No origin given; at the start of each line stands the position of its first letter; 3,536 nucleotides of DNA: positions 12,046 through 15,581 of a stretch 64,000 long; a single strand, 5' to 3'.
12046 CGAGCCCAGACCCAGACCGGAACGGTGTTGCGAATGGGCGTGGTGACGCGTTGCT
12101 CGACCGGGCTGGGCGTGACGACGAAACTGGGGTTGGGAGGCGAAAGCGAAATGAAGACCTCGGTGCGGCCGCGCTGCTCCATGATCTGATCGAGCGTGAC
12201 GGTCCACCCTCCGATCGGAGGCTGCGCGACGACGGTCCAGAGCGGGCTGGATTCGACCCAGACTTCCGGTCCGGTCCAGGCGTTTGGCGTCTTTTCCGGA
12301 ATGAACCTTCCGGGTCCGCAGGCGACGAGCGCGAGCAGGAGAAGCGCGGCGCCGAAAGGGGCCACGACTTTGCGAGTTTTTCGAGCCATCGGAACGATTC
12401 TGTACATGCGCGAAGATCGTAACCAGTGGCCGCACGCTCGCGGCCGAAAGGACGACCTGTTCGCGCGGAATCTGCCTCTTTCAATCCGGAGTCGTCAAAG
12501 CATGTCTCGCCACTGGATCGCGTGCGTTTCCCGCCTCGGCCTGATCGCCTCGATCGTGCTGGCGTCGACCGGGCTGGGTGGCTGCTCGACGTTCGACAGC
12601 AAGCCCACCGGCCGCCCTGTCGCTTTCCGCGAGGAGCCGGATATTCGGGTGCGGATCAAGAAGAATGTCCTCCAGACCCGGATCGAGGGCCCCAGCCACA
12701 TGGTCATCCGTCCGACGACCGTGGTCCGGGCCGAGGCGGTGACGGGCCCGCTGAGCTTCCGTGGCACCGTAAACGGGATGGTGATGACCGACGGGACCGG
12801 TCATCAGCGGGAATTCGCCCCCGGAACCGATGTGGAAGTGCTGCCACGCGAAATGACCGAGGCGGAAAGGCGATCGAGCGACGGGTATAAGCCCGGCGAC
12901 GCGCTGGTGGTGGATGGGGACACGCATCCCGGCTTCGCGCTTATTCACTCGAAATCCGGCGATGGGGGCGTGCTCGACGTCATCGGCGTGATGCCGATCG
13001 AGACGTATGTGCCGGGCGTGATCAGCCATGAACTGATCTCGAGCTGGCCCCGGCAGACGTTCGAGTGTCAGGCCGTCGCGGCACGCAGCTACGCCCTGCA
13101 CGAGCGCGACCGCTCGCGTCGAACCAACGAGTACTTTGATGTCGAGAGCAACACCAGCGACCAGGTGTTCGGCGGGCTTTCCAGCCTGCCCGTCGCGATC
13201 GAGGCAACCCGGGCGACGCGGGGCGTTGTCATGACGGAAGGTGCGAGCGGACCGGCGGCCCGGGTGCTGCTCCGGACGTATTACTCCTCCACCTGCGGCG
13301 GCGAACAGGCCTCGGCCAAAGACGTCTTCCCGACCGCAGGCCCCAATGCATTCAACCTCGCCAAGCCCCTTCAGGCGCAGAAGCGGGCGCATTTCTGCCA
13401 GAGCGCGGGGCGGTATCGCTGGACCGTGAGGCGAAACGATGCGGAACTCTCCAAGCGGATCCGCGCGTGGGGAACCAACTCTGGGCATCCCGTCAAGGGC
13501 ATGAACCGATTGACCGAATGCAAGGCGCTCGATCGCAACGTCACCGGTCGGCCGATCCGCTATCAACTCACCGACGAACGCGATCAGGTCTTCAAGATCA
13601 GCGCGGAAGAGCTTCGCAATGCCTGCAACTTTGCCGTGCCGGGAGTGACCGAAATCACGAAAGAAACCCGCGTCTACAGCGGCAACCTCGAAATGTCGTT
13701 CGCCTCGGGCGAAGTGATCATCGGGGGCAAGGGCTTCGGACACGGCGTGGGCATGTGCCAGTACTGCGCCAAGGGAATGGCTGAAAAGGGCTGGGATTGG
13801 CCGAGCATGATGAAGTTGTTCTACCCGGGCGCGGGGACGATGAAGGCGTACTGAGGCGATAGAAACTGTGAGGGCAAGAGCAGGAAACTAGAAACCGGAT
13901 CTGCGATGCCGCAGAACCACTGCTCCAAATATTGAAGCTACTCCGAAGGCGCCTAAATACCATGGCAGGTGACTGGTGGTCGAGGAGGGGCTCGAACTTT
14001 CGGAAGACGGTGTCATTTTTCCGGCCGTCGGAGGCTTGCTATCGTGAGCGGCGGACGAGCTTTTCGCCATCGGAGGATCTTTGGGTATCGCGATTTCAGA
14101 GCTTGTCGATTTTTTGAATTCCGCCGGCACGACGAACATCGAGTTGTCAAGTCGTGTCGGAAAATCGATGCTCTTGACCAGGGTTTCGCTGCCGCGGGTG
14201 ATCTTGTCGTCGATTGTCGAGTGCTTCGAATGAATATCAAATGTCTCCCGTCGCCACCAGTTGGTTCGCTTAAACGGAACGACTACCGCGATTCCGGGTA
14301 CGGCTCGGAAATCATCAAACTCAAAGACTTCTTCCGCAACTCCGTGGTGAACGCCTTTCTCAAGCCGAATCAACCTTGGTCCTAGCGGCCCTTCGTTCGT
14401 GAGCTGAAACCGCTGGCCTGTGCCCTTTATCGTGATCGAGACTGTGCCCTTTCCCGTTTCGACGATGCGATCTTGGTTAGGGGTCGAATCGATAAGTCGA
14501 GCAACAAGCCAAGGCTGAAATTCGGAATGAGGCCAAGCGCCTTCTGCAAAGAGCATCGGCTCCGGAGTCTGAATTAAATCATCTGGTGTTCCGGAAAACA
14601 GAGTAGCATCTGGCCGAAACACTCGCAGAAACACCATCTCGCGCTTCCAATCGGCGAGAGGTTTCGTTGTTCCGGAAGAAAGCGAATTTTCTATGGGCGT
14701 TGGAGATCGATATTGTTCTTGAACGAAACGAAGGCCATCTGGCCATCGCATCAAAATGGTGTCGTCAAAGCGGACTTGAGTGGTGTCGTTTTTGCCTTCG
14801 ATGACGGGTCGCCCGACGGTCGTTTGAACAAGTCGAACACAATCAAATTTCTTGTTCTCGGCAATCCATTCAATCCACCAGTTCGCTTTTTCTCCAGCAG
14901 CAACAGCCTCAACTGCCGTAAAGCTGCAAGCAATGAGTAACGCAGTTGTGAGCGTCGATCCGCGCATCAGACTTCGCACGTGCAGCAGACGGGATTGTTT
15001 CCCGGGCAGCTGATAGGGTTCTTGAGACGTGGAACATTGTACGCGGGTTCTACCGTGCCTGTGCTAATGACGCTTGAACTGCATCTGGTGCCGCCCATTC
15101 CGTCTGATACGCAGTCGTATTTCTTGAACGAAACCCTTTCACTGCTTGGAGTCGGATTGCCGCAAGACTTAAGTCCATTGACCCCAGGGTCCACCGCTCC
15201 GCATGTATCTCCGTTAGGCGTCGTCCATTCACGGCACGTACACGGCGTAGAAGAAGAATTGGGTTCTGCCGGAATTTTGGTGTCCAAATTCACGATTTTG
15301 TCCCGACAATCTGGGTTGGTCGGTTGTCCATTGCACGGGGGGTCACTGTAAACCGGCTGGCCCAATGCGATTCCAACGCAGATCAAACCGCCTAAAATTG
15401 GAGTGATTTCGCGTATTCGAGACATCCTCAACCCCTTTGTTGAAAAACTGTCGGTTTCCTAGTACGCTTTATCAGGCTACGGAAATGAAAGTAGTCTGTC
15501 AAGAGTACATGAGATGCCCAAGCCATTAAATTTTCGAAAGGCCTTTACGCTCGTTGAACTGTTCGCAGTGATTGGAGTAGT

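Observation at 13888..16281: Lower-G+C three-gene cassette, copy 1 of 2: pseudopilin-like gene divergent from a coupled Cys-rich secreted protein and a C-terminally anchored protein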

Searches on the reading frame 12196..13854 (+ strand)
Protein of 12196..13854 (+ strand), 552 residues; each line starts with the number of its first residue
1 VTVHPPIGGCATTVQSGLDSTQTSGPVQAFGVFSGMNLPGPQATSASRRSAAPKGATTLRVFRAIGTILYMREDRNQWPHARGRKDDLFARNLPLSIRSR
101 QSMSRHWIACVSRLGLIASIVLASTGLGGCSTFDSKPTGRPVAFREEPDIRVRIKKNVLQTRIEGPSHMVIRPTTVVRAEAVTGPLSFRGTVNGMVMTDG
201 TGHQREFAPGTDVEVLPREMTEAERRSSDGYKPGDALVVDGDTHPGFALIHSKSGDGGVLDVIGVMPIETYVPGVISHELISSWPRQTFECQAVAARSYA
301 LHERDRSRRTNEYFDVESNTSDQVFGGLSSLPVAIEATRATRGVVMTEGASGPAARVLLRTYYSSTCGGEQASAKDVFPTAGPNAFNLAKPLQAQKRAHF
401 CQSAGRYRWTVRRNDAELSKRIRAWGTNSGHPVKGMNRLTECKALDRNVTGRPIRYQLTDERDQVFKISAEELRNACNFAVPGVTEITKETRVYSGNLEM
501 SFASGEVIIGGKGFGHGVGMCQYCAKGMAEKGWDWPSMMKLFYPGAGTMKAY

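Call 75: search_protein_families(library=pfam, proteins=[window:12196-13854:+], max_evalue=0.01)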
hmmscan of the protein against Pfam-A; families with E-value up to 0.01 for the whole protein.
window:12196-13854:+ (552 aa): 1 family
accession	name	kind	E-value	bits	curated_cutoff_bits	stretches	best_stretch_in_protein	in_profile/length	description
PF08486.15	SpoIID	-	2.3e-17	63.9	23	1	260-347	5-96/97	Stage II sporulation protein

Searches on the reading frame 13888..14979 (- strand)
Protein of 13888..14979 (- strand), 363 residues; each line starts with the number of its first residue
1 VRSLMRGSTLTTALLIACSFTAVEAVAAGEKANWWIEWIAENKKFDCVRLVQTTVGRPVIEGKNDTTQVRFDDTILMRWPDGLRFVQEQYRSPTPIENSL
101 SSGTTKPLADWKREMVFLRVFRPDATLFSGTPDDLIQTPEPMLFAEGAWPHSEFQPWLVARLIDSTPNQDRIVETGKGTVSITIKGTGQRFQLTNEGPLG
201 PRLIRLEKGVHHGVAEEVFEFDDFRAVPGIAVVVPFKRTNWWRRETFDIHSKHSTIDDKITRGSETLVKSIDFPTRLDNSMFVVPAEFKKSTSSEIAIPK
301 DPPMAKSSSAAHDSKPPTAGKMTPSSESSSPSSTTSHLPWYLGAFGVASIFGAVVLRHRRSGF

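Call 8: search_protein_families(library=pfam, proteins=[window:13888-14979:-], max_evalue=1)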
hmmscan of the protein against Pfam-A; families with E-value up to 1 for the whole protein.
window:13888-14979:- (363 aa): 0 families

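Call 9: search_protein_families(library=ncbifam, proteins=[window:13888-14979:-], max_evalue=1)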
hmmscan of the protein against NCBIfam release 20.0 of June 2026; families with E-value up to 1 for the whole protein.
window:13888-14979:- (363 aa): 0 families

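Call 10: find_homologous_proteins(query=window:13888-14967:-, max_evalue=0.01)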
Query window:13888-14967:- (359 aa): 1 proteins with E <= 0.01 among 4096 candidates.
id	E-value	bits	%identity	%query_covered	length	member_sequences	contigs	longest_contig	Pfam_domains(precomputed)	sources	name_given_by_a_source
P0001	2.2e-241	818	100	100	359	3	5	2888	-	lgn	-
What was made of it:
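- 13888..14967 (-): C1: 359-aa protein with a signal peptide, a roughly 270-aa domain, a Ser/Pro linker, a C-terminal TM helix and a basic tail. Its ATG overlaps the B1 stop (TGATG). It has no word-sharing homologue other than itself among 5.8 billion proteins (call 10).
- C1 has no detectable homologue by word-indexed search (call 10).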

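Call 13: find_encoding_contigs(protein=P0001, flank=10000)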
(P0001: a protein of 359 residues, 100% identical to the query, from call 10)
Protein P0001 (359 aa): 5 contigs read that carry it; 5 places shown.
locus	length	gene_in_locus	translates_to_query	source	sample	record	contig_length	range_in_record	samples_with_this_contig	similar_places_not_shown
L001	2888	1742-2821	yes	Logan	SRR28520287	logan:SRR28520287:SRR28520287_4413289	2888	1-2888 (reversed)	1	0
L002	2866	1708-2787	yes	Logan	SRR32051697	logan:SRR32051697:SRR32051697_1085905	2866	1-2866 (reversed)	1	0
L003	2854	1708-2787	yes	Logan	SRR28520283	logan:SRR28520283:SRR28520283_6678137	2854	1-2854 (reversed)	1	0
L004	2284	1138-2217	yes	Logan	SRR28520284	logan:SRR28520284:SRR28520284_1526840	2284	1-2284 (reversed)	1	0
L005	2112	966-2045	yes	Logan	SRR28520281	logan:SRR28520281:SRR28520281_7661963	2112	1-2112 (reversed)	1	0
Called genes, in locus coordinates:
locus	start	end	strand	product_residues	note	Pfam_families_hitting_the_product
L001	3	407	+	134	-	?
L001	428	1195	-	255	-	-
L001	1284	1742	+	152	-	-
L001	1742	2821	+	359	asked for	-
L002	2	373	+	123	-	?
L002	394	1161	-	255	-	-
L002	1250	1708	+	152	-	-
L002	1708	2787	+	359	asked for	-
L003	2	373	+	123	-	?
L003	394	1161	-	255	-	-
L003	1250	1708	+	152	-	-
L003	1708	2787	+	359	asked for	-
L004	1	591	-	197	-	?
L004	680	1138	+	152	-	-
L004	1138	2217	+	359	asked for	-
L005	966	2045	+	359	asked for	-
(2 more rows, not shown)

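Call 77: predict_structure(protein=window:13888-14967:-)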
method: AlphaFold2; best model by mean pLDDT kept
length: 359 residues; sequences in the alignment: 1
mean_pLDDT: 32.0   pTM: 0.18
mean pLDDT of the five models: 32.0, 27.7, 27.1, 26.8, 25.1
residues with pLDDT >= 90: 0; 70-90: 0; 50-70: 29; < 50: 330
segments of 3 or more residues with pLDDT < 50: 1-298, 300-311, 314-319, 321-326, 328-332
pLDDT, mean of each block of 10 residues (from residue 1): 27 28 33 36 28 30 32 29 28 34 29 27 27 28 28 27 25 32 34 30 26 29 28 24 24 25 24 26 27 36 35 44 44 54 64 54
secondary structure, 60 per line:
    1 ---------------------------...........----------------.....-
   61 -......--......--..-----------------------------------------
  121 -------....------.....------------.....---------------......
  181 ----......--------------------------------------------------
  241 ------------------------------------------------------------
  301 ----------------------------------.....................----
elements in order: H28-38 E55-59 E62-67 E70-75 H128-131 E138-142 E155-159 E175-180 E185-190 H335-355
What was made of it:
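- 13888..14967 (-): Its fold is undetermined because the single-sequence AF2 model reached only pLDDT 32 (call 77).
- On LolA-like fold (LolA, LolB, LprF/LppX, RseB/MucB): The single-sequence AF2 model reached pLDDT 32 (call 77).
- The fold of C1 is unknown (call 77).
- Tried and rejected: The single-sequence model was unusable at pLDDT 32 (call 77).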

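Call 82: search_protein_families(library=padloc, proteins=[window:13888-14967:-], max_evalue=0.1)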
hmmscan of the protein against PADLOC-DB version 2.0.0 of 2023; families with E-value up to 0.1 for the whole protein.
window:13888-14967:- (359 aa): 0 families

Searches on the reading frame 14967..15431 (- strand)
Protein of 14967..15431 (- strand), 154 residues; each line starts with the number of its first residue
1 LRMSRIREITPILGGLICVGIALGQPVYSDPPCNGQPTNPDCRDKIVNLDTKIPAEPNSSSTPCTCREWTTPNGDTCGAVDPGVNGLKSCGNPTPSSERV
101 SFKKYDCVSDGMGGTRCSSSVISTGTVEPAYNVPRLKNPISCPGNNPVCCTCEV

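Call 8: search_protein_families(library=pfam, proteins=[window:14967-15431:-], max_evalue=1)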
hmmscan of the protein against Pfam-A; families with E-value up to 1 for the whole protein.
window:14967-15431:- (154 aa): 0 families

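Call 9: search_protein_families(library=ncbifam, proteins=[window:14967-15431:-], max_evalue=1)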
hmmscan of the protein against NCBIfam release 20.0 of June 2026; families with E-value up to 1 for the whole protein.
window:14967-15431:- (154 aa): 1 family
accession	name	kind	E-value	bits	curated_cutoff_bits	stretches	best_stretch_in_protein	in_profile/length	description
NF053616.1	RegAfsSStmc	equivalog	0.32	11.6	60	1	34-62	15-43/59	regulatory protein AfsS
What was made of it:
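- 14967..15425 (-): B1: small secreted Cys-rich protein, 152 aa, signal peptide, then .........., 12 Cys in the mature part, ends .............. No Pfam or NCBIfam hit (calls 8, 9).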

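Call 19: list_cluster_members(proteins=[window:14967-15425:-, window:37333-37722:-, window:37333-37737:-, window:15514-16281:+, window:37721-38605:+, window:36206-37360:-])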
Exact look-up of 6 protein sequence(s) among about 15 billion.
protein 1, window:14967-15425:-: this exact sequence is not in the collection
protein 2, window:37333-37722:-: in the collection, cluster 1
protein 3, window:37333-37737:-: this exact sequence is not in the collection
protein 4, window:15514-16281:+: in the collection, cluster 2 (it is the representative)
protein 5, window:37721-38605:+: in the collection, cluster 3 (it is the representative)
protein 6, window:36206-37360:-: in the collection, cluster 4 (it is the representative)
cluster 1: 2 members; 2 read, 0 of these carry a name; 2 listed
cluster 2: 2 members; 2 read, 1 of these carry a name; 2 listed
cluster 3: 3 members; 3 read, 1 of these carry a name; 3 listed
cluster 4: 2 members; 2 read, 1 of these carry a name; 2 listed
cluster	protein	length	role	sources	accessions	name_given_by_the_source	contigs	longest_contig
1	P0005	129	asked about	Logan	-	-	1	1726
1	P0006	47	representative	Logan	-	-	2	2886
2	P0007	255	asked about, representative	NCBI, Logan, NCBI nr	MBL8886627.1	MAG: hypothetical protein JNK16_08200 [Phycisphaerales bacterium] | hypothetical protein [Phycisphaerales bacterium]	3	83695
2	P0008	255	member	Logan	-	-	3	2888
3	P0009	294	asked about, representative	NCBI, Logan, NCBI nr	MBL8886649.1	MAG: type II secretion system protein [Phycisphaerales bacterium] | type II secretion system protein [Phycisphaerales bacterium]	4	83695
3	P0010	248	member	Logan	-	-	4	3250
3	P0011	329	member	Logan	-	-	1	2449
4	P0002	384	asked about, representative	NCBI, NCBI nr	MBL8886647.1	MAG: hypothetical protein JNK16_08300 [Phycisphaerales bacterium] | hypothetical protein [Phycisphaerales bacterium]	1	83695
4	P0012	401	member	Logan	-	-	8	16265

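Call 82: search_protein_families(library=padloc, proteins=[window:14967-15425:-], max_evalue=0.1)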
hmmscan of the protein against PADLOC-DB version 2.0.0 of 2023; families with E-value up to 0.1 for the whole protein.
window:14967-15425:- (152 aa): 0 families
